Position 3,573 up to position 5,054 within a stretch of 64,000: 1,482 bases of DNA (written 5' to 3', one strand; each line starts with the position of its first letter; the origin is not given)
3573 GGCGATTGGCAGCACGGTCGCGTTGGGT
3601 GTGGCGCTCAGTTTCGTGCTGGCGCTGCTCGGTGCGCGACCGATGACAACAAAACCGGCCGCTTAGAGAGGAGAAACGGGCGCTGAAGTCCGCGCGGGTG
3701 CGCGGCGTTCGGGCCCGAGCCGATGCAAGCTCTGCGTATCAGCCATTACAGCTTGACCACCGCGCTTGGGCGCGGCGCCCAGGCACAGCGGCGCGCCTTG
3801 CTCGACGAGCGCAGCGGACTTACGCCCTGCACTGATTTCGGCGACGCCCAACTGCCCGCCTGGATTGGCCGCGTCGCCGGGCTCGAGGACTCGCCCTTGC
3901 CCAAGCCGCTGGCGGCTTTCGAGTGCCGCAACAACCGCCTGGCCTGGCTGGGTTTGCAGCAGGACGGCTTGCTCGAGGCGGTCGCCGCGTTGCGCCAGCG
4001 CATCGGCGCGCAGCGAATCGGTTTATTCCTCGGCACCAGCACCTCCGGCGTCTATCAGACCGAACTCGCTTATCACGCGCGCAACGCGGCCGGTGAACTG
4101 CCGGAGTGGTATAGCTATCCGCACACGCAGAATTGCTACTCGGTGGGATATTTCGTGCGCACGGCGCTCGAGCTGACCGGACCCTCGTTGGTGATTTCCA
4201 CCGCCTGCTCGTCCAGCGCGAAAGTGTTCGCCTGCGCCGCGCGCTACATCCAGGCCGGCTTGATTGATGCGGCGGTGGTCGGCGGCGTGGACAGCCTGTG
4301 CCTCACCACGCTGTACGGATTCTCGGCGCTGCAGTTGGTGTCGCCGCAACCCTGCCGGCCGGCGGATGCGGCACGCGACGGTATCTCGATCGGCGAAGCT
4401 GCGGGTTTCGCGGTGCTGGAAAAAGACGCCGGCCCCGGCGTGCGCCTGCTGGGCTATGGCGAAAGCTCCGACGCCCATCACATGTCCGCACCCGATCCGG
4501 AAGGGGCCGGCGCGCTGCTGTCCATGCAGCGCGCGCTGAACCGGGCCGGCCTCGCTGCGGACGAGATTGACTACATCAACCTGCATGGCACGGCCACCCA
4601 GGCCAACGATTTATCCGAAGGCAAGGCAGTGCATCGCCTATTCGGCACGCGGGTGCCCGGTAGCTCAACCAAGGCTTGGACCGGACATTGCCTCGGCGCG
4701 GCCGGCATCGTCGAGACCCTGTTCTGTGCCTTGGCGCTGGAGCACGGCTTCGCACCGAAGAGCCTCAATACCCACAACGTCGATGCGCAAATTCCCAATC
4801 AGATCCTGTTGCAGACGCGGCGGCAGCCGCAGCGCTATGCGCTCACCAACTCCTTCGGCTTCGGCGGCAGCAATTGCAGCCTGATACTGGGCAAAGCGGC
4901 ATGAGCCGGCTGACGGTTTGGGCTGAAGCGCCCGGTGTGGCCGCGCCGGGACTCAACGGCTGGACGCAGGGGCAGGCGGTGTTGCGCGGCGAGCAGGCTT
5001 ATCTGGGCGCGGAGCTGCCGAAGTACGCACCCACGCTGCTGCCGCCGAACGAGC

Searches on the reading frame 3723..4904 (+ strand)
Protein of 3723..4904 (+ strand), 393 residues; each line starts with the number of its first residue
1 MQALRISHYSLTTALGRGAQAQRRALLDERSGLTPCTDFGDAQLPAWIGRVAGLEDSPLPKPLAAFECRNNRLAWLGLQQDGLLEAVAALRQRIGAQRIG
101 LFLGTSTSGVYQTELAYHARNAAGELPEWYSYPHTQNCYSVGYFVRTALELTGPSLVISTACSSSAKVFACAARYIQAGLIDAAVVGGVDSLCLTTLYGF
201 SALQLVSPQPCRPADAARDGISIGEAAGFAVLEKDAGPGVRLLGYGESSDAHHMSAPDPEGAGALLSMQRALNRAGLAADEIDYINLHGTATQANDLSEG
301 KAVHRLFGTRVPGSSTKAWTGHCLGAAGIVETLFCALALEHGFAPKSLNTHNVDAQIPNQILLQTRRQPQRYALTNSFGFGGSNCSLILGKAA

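Call 40: search_protein_families(library=pfam, proteins=[window:3723-4904:+], max_evalue=0.00001)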
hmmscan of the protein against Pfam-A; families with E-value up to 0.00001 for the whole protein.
window:3723-4904:+ (393 aa): 2 families
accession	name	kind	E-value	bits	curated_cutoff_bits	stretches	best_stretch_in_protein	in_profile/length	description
PF02801.28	Ketoacyl-synt_C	-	1.4e-29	103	20.8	1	242-350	4-118/119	Beta-ketoacyl synthase, C-terminal domain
PF00109.32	ketoacyl-synt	-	2.4e-23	83.5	20.8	1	91-234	108-248/252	Beta-ketoacyl synthase, N-terminal domain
